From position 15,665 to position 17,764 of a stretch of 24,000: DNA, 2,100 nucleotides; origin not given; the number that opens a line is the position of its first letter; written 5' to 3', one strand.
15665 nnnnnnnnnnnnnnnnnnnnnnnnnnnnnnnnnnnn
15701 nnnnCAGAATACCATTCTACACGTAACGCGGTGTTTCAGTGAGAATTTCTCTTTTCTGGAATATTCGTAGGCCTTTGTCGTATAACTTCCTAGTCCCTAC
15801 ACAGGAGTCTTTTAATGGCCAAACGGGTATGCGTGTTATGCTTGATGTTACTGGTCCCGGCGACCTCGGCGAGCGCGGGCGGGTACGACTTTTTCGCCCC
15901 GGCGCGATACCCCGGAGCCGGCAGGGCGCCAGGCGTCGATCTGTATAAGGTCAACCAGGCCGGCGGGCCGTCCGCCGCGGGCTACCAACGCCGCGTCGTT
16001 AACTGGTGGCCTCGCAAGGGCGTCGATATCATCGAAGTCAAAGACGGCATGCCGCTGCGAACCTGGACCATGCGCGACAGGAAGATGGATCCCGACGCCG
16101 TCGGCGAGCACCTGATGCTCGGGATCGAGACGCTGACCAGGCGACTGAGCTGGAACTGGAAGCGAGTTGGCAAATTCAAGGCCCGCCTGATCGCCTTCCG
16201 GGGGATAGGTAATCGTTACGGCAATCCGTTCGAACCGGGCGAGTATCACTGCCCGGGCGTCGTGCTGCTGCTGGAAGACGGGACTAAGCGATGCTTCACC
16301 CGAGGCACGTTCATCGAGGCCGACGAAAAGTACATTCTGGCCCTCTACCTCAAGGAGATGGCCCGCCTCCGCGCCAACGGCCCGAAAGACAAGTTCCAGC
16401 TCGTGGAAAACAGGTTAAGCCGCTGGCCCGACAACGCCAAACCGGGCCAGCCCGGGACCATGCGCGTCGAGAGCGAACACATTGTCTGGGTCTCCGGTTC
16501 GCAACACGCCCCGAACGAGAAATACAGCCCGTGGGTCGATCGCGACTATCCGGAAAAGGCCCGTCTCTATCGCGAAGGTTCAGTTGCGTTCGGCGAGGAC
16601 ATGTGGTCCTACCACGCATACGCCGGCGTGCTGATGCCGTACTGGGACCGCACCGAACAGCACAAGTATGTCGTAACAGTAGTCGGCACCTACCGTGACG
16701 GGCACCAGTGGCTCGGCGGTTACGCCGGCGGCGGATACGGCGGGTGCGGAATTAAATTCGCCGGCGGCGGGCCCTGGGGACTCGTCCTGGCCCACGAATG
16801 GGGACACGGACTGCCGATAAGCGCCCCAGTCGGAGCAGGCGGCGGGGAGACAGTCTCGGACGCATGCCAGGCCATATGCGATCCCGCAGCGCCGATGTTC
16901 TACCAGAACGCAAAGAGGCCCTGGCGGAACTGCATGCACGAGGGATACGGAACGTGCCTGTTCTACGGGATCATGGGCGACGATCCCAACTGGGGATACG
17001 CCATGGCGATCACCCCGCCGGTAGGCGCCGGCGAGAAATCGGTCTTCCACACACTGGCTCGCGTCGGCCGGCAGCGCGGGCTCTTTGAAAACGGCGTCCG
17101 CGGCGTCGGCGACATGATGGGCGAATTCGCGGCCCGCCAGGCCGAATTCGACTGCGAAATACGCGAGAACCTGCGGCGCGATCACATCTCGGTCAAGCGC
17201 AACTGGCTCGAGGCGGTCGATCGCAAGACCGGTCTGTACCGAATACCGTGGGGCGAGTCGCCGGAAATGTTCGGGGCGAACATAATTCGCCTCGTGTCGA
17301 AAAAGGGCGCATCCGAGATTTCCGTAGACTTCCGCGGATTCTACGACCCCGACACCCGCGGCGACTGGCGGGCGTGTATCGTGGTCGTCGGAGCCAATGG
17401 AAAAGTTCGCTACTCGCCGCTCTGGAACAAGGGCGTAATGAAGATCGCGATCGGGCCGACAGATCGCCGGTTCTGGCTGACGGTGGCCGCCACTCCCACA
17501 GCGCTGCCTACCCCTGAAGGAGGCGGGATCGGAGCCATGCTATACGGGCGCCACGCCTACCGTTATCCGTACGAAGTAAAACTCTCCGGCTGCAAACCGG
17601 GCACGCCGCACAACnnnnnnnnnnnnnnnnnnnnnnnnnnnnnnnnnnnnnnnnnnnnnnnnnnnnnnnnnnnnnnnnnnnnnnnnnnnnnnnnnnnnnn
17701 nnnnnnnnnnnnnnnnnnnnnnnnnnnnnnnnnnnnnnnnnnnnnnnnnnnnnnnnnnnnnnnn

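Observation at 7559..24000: Duplicated, diverged three-gene set of secreted proteins (A: HExxH-LamG-coiled coil; F: FGE-fold; B: CBM-like/propeller/2xCXXCH). Candidate uncharacterised extracytoplasmic system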

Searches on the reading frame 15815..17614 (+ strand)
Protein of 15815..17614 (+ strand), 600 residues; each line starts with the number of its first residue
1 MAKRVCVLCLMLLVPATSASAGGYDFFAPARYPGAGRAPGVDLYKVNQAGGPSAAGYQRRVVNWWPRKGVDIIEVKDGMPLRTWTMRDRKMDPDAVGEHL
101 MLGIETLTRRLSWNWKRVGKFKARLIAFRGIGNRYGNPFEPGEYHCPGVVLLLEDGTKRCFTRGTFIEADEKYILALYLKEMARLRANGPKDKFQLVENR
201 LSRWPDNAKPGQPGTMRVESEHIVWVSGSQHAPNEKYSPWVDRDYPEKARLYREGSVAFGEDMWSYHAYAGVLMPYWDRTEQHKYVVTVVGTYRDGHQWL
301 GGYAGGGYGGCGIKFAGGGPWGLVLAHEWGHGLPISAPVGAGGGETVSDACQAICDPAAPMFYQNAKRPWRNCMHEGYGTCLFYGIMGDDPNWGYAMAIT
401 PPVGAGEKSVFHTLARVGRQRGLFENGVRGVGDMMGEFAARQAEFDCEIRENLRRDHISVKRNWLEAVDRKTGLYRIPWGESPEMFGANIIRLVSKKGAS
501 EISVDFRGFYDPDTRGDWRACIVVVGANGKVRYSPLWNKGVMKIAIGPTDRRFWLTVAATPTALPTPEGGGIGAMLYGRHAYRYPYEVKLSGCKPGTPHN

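Call 18: find_homologous_proteins(query=window:15815-17614:+, max_evalue=0.00001)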
Query window:15815-17614:+ (600 aa): 17 proteins with E <= 0.00001 among 8000 candidates.
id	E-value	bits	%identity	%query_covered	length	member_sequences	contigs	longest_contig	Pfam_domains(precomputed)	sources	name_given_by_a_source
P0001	5.8e-201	687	64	77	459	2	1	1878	-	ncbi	-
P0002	1.6e-173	596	49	97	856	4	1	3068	PF19527.5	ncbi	ncbi:MAG: DUF6055 domain-containing protein, partial [Planctomycetota bacterium]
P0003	7.9e-173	594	72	56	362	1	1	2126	-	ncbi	-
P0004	1.1e-165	571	73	55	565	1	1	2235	PF19527.5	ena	-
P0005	1.1e-161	557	47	99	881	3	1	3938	PF19527.5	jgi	-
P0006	7.2e-151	522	68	56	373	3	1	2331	-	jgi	jgi:hypothetical protein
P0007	1.8e-146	507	44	99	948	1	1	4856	PF19527.5,PF13385.14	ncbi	-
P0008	3.0e-135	470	42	100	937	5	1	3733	PF19527.5,PF00132.31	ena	-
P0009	1.3e-115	405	58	55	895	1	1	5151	PF19527.5,PF13385.14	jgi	jgi:hypothetical protein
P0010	1.2e-114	402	46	74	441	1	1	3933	-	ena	-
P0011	6.9e-106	373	38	96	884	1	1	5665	PF19527.5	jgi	-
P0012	3.2e-95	338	47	61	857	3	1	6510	-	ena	-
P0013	3.3e-90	321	44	65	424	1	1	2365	-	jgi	-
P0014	1.5e-79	286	34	93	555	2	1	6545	PF19527.5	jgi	jgi:hypothetical protein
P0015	2.6e-76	275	39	67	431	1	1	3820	-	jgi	-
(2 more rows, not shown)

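Call 21: find_related_loci(query=A2, collection=genome_contigs, flank=10000)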
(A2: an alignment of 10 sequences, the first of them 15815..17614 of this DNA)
Query A2 (600 aa) in genome_contigs; peptide patterns used: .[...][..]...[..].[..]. (x = any residue, [..] = any of these).
597 stretches matched a pattern (row limit reached: there are more); 39 encode a relative of the query (tblastn E <= 1e-3); 38 distinct loci.
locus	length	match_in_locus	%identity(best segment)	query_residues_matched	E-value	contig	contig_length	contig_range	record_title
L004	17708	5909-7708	70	1-600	0e+0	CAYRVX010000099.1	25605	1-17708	MAG TPA_asm: uncultured Planctomycetaceae bacterium isolate SRP068000_co1_610 genome assembly, contig: NODE_2317_length_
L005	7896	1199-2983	70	5-600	0e+0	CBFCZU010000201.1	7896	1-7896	MAG TPA_asm: uncultured Planctomycetales bacterium isolate SRR26215681_concoct_196 genome assembly, contig: ERZ25073475.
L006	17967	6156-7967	65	3-600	0e+0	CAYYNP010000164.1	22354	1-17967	MAG TPA_asm: uncultured Planctomycetaceae bacterium isolate SRP077602_co5_509 genome assembly, contig: NODE_11430_length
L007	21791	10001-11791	74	1-600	0e+0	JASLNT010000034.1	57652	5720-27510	MAG: Phycisphaerae bacterium isolate Arabian11_MAG_18 c_000000425108, whole genome shotgun sequence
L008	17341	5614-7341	64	20-600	0e+0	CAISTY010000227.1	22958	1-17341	MAG: Akkermansiaceae bacterium isolate Loclat_bin-20621 genome assembly, contig: bin-20621:227/309, whole genome shotgun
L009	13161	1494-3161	61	10-600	0e+0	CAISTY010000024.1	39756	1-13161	MAG: Akkermansiaceae bacterium isolate Loclat_bin-20621 genome assembly, contig: bin-20621:024/309, whole genome shotgun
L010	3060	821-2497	59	23-599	0e+0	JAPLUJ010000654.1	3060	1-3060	MAG: Verrucomicrobia bacterium isolate LacPavin_0818_WC55_MAG_59_7 LacPavin_0818_WC55_scaffold_806503, whole genome shot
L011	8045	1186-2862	58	23-599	0e+0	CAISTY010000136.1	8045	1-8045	MAG: Akkermansiaceae bacterium isolate Loclat_bin-20621 genome assembly, contig: bin-20621:136/309, whole genome shotgun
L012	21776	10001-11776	67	3-600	0e+0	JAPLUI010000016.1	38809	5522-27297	MAG: Verrucomicrobia bacterium isolate LacPavin_0419_WC70L_MAG_62_22 LacPavin_0419_WC70L_scaffold_246794, whole genome s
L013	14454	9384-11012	53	31-600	2e-172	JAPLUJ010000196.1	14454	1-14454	MAG: Verrucomicrobia bacterium isolate LacPavin_0818_WC55_MAG_59_7 LacPavin_0818_WC55_scaffold_612987, whole genome shot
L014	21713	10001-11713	49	3-598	6e-169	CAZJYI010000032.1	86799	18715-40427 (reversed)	MAG TPA_asm: uncultured Victivallales bacterium isolate binchicken_co97_160 genome assembly, contig: NODE_860_length_867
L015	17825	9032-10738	51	3-596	2e-168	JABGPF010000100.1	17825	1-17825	MAG: Phycisphaerales bacterium isolate co234_bin25 NODE_5765_length_17825_cov_5.513675, whole genome shotgun sequence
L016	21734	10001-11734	49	5-600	7e-165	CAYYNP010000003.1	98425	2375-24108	MAG TPA_asm: uncultured Planctomycetaceae bacterium isolate SRP077602_co5_509 genome assembly, contig: NODE_734_length_9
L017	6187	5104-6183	71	1-360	2e-163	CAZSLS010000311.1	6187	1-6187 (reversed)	MAG TPA_asm: uncultured Planctomycetaceae bacterium isolate SRP260945_co1_237 genome assembly, contig: NODE_24223_length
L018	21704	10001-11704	50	2-595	8e-159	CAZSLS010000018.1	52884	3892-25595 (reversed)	MAG TPA_asm: uncultured Planctomycetaceae bacterium isolate SRP260945_co1_237 genome assembly, contig: NODE_765_length_5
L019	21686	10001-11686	49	7-598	1e-158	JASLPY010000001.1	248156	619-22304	MAG: Kiritimatiellia bacterium isolate Arabian11_MAG_70 NODE_1_length_248156_cov_8.069812, whole genome shotgun sequence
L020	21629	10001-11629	51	30-596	6e-156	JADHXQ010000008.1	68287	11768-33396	MAG: Phycisphaerae bacterium isolate BS750m-G57 BS-750m-C207, whole genome shotgun sequence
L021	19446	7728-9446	52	1-600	3e-180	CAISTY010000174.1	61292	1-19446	MAG: Akkermansiaceae bacterium isolate Loclat_bin-20621 genome assembly, contig: bin-20621:174/309, whole genome shotgun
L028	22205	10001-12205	49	6-598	1e-129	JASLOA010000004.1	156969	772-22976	MAG: Kiritimatiellia bacterium isolate Arabian11_MAG_24 c_000000102092, whole genome shotgun sequence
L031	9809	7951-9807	50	8-486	5e-97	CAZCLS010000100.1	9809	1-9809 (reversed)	MAG TPA_asm: uncultured bacterium isolate SRP178699_co1_462 genome assembly, contig: NODE_9565_length_9809_cov_6.738364,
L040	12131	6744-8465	40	3-597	2e-127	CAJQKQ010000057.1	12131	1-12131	MAG: uncultured Verrucomicrobiales bacterium isolate 0.2_20180515_Bin_54_1 genome assembly, contig: c_000000006932, whol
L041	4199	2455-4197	31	14-487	3e-48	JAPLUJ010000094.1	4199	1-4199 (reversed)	MAG: Verrucomicrobia bacterium isolate LacPavin_0818_WC55_MAG_59_7 LacPavin_0818_WC55_scaffold_368892, whole genome shot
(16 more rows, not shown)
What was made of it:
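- Several copies per genome, for example five loci in one Akkermansiaceae MAG (call 21), is typical of substrate-specific degradative repertoires.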

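Call 23: search_solved_structures(query=A2, max_evalue=1, show_alignments=1)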
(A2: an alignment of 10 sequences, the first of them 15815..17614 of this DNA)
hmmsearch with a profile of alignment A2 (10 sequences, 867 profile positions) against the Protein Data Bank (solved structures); distinct sequences matched with E-value up to 1: 17.
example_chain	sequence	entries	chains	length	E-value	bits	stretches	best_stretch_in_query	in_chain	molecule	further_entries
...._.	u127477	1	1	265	0.0028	18.9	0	668-725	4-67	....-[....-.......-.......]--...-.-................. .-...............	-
2jf2_A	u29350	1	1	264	0.0032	18.7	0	668-728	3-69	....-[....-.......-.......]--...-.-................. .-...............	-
6p9p_A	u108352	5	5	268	0.0048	18.1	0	669-728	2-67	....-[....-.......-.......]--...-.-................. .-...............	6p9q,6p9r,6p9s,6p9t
1lxa_A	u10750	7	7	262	0.005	18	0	669-728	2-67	UDP N-ACETYLGLUCOSAMINE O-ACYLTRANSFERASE | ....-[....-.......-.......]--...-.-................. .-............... | UDP-N-acetylglucosamine acyltransferase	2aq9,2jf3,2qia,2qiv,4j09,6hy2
2f9c_A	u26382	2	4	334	0.0058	17.8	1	666-733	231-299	Hypothetical protein YDCK | Putative transferase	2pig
6ive_A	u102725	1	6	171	0.0078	17.4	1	663-732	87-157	Ferripyochelin-binding protein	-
5jxx_A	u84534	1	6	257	0.0096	17.1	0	663-719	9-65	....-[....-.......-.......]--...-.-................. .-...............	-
4r36_A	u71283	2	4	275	0.0099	17.1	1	660-719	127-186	Putative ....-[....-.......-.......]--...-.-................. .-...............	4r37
1v3w_A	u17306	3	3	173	0.032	15.4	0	665-730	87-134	ferripyochelin binding protein | 173aa long hypothetical ferripyochelin binding protein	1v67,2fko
5f42_A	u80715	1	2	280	0.086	14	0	663-718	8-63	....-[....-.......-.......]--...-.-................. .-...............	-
3r0s_A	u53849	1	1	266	0.14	13.3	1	675-734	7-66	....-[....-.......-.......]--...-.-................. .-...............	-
7whr_B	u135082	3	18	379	0.15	13.1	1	635-728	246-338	Nucleotidyl transferase family protein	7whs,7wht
6x89_G2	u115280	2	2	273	0.54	11.3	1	658-723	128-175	gamma carbonic anhydrase 1, mitochondrial-like | NDUCA2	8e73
6fpg_D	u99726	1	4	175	0.56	11.3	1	283-362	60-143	Ripening-related protein 3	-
4e75_A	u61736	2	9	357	0.79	10.8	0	667-735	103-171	UDP-3-O-acylglucosamine N-acyltransferase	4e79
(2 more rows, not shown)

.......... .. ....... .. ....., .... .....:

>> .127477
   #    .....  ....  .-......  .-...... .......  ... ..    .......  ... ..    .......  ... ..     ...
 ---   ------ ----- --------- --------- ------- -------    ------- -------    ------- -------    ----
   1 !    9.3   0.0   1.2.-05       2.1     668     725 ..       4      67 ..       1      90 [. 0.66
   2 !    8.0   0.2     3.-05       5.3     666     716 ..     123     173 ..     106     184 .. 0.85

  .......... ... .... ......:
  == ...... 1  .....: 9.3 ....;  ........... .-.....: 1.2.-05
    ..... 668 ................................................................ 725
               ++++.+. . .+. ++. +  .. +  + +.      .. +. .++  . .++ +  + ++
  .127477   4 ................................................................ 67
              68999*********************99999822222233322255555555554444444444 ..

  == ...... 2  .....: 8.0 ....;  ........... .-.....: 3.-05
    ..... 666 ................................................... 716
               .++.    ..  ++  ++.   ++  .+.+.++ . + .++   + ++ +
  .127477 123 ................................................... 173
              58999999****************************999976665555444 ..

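Call 26: find_homologous_proteins(query=A2, max_evalue=0.00001)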
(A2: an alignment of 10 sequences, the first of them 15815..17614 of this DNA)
Query A2 (10 sequences) (600 aa, profile of the alignment): 203 proteins with E <= 0.00001 among 8000 candidates; the best 120 are listed.
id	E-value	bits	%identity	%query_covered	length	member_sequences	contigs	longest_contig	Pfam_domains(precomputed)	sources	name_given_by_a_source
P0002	0.0e+0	1371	49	97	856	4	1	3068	PF19527.5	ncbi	ncbi:MAG: DUF6055 domain-containing protein, partial [Planctomycetota bacterium]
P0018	0.0e+0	1345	52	100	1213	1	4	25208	PF19527.5,PF13385.14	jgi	-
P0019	0.0e+0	1340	51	96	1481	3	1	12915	PF19527.5,PF13385.14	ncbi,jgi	ncbi:MAG: DUF6055 domain-containing protein [Planctomycetota bacterium]|jgi:hypothetical protein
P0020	0.0e+0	1339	53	97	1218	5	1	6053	PF19527.5,PF13385.14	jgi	-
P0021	0.0e+0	1335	50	99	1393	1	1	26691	PF19527.5,PF13385.14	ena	-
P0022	0.0e+0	1330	48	100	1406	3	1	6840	PF19527.5,PF13385.14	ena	-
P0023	0.0e+0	1294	51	100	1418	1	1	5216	PF19527.5,PF13385.14,PF02210.32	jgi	-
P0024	0.0e+0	1292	49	100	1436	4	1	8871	PF19527.5,PF13385.14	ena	-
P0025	0.0e+0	1284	54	96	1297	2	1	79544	PF19527.5,PF13385.14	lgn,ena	-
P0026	0.0e+0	1274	50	96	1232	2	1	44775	PF19527.5,PF13385.14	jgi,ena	-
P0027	0.0e+0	1272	49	100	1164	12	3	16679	PF19527.5,PF13385.14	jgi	jgi:hypothetical protein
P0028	0.0e+0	1271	51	100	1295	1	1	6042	PF19527.5,PF13385.14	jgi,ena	-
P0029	0.0e+0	1271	49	100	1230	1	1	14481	PF19527.5,PF13385.14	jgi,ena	-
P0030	0.0e+0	1269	49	100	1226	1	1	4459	PF19527.5,PF13385.14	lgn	-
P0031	0.0e+0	1262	48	99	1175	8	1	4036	PF19527.5,PF13385.14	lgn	-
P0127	2.9e-292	990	48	99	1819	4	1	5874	PF19527.5,PF00132.31,PF13385.14,PF03781.23,PF02210.32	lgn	-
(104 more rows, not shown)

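Call 43: search_protein_families(library=pfam, proteins=[L021:11119-13053:+, L031:4554-6263:+, L040:1-2127:+, L028:9137-9958:+, L021:1602-3074:-, L021:3743-7411:+, L020:395-2896:+, L028:18642-22205:-, L041:372-1562:+], max_evalue=0.0001)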
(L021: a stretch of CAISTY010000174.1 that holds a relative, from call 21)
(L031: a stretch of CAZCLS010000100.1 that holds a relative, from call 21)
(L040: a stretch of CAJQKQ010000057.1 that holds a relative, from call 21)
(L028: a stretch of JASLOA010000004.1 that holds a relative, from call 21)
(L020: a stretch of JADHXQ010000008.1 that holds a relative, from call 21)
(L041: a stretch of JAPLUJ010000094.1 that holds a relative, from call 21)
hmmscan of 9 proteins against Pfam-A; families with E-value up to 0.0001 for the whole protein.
L021:11119-13053:+ (644 aa): 3 families
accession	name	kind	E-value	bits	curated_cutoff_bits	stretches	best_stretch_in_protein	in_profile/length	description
PF07944.18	Beta-AFase-like_GH127_cat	-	3.6e-69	234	24.9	1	44-429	7-373/376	Beta-L-arabinofuranosidase, GH127 catalytic domain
PF20736.2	Glyco_hydro127M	-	1.1e-20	73.9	24.2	1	444-551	2-95/95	Beta-L-arabinofuranosidase, GH127 middle domain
PF20737.2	Glyco_hydro127C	-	2.8e-11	43.4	23.7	1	553-639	1-70/71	Glycoside hydrolase family 127 C-terminal domain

L031:4554-6263:+ (569 aa): 3 families
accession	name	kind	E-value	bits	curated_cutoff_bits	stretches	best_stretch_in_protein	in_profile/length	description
PF00884.28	Sulfatase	-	1e-63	215.9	25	1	44-456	1-298/301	Sulfatase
PF16347.10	SGSH_C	-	2.4e-10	41.2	29.3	1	413-547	8-146/154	N-sulphoglucosamine sulphohydrolase, C-terminal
PF01663.27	Phosphodiest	-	4.4e-05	23.7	23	0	48-108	3-62/342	Type I phosphodiesterase / nucleotide pyrophosphatase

L040:1-2127:+ (708 aa): 3 families
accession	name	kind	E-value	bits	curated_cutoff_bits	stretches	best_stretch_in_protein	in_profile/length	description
PF08244.19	Glyco_hydro_32C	-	1e-16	61.8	21.9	1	99-239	1-158/158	Glycosyl hydrolases family 32 C terminal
PF04616.20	Glyco_hydro_43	-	9.6e-10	38.7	32.2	1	282-376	11-102/288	Glycosyl hydrolases family 43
PF00251.26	Glyco_hydro_32N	-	1.1e-09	38.8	22.1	0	2-93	222-304/307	Glycosyl hydrolases family 32 N-terminal domain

L028:9137-9958:+ (273 aa): 2 families
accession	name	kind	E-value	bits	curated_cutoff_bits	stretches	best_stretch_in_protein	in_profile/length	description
PF13472.12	Lipase_GDSL_2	-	2.1e-24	87.4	32.9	1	78-245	2-178/178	GDSL-like Lipase/Acylhydrolase family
PF00657.28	Lipase_GDSL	-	8.9e-08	33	23.6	1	78-249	4-207/208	GDSL-like Lipase/Acylhydrolase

L021:1602-3074:- (490 aa): 1 family
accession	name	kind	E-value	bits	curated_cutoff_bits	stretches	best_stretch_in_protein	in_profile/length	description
PF00144.29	Beta-lactamase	-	5.3e-50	170.9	27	1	121-449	10-317/329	Beta-lactamase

L021:3743-7411:+ (1222 aa): 2 families
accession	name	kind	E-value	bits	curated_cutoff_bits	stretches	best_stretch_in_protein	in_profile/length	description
PF17132.9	Glyco_hydro_106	-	7.1e-182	607.1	29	1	122-968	2-737/743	alpha-L-rhamnosidase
PF22666.2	Glyco_hydro_2_N2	-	1.9e-05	25.2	27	1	1102-1173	49-123/167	Glycosyl hydrolase 2 galactose-binding domain-like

L020:395-2896:+ (833 aa): 3 families
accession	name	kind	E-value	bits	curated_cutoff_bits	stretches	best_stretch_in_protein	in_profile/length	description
PF22124.2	Glyco_hydro_95_cat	-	3.2e-167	557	27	1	348-742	2-408/408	Glycosyl hydrolase family 95 catalytic domain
PF14498.12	Glyco_hyd_65N_2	-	9.5e-74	248.8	27.7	1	75-324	1-233/234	Glycosyl hydrolase family 65, N-terminal domain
PF21307.2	Glyco_hydro_95_C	-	1.2e-20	74.3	27.6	1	757-819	6-67/94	Glycoside hydrolase family 95, C-terminal domain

L028:18642-22205:- (1187 aa): 1 family
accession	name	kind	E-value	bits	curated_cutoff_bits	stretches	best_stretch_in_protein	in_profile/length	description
PF13385.13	Laminin_G_3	-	1.9e-48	164.9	27.6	4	1024-1173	5-150/151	Concanavalin A-like lectin/glucanases superfamily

L041:372-1562:+ (396 aa): 3 families
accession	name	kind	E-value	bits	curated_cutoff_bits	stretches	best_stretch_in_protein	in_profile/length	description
PF13088.12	BNR_2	-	1.7e-12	47.7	31.4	1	117-348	83-273/277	BNR repeat-like domain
PF02012.26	BNR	-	1.4e-08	33.9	27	0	192-203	1-12/12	BNR/Asp-box repeat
PF15902.12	Sortilin-Vps10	-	3.1e-07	30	33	1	76-203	3-111/446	Sortilin, neurotensin receptor 3,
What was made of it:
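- Multi-copy, variable, island-like distribution with CAZyme neighbours is unlike a core machine (calls 21, 43).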

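Call 53: search_protein_families(library=pfam, proteins=[window:15815-17614:+], max_evalue=10)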
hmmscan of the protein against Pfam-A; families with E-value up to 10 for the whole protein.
window:15815-17614:+ (600 aa): 1 family
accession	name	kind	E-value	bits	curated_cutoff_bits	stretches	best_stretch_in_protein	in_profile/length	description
PF19527.4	DUF6055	-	1.5e-22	80.6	27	1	433-595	252-415/417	Family of unknown function (DUF6055)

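Call 55: search_protein_families(library=pfam, proteins=[L016:15854-19744:+, P0127], max_evalue=0.01)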
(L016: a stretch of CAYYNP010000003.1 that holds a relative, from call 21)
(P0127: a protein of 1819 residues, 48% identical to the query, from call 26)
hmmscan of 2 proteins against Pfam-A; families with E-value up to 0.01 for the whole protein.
L016:15854-19744:+ (1297 aa): 4 families
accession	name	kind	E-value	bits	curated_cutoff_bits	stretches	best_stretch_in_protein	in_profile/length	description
PF03781.23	FGE-sulfatase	-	2.7e-47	162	23.3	1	1028-1291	4-254/255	Sulfatase-modifying factor enzyme 1-like domain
PF18582.6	HZS_alpha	-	1.9e-32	112.1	26.6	1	645-736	1-98/98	Hydrazine synthase alpha subunit middle domain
PF08305.17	NPCBM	-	3e-27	95.8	23.9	2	85-164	3-82/137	NPCBM/NEW2 domain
PF13442.11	Cytochrome_CBB3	-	0.0011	19.7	27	0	773-818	6-46/68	Cytochrome C oxidase, cbb3-type, subunit III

P0127 (1819 aa): 6 families
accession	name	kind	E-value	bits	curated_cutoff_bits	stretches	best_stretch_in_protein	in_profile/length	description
PF03781.23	FGE-sulfatase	-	1.1e-39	137.1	23.3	1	1544-1813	7-254/255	Sulfatase-modifying factor enzyme 1-like domain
PF19527.4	DUF6055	-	1.2e-19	71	27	1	410-605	230-415/417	Family of unknown function (DUF6055)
PF02210.31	Laminin_G_2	-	2e-08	35.2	22.9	1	921-993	7-80/126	Laminin G domain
PF13385.13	Laminin_G_3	-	5.5e-08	33.5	27.6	1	919-1035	31-144/151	Concanavalin A-like lectin/glucanases superfamily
PF00132.30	Hexapep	-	4.1e-06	26.7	27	0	728-758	4-34/36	Bacterial transferase hexapeptide (six repeats)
PF00054.30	Laminin_G_1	-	0.0042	17.7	24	0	923-989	9-76/131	Laminin G domain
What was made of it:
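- P0127 is an A-F fusion (calls 26, 55). L016 carries a fusion of NPCBM, HZS_alpha, cytochrome c and FGE domains (call 55). L016 fuses HZS_alpha, cytochrome c and FGE domains (call 55).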

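Call 75: search_protein_representatives(protein=window:15815-17614:+)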
Query: 600 residues. Proteins with E-value up to 0.001 (for the whole library): 333; up to 1e-10: 166; up to 1e-30: 57. The best 150 are listed.
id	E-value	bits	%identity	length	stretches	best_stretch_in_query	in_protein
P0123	4.4e-257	870.8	68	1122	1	19-600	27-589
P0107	3.3e-237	805.1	62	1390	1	15-600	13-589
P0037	1.4e-179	614.7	53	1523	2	120-599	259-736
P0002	5.2e-174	596.3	52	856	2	117-599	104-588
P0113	2.1e-168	577.8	52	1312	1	4-599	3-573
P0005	3.6e-162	557.2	50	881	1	12-599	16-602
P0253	1.7e-151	522.0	49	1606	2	120-599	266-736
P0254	2.5e-151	521.4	48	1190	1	14-597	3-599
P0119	1.6e-149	515.4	49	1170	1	8-599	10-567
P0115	4.0e-147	507.5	48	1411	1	19-599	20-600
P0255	4.3e-142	490.9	46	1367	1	6-599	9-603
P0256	2.9e-141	488.1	87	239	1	1-239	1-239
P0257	6.9e-140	483.6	45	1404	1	8-599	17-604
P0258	6.2e-139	480.4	46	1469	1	4-599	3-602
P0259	1.1e-138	479.6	47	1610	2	120-597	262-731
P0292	6.6e-33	130.1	34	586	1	166-439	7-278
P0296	3.0e-30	121.3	31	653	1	149-596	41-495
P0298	2.2e-27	111.8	32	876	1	148-596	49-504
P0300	3.4e-25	104.6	33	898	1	144-595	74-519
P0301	4.9e-25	104.1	31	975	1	200-596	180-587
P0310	3.3e-21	91.4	30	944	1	142-596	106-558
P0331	2.6e-17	78.5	30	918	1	261-598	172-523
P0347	3.9e-16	74.7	31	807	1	265-596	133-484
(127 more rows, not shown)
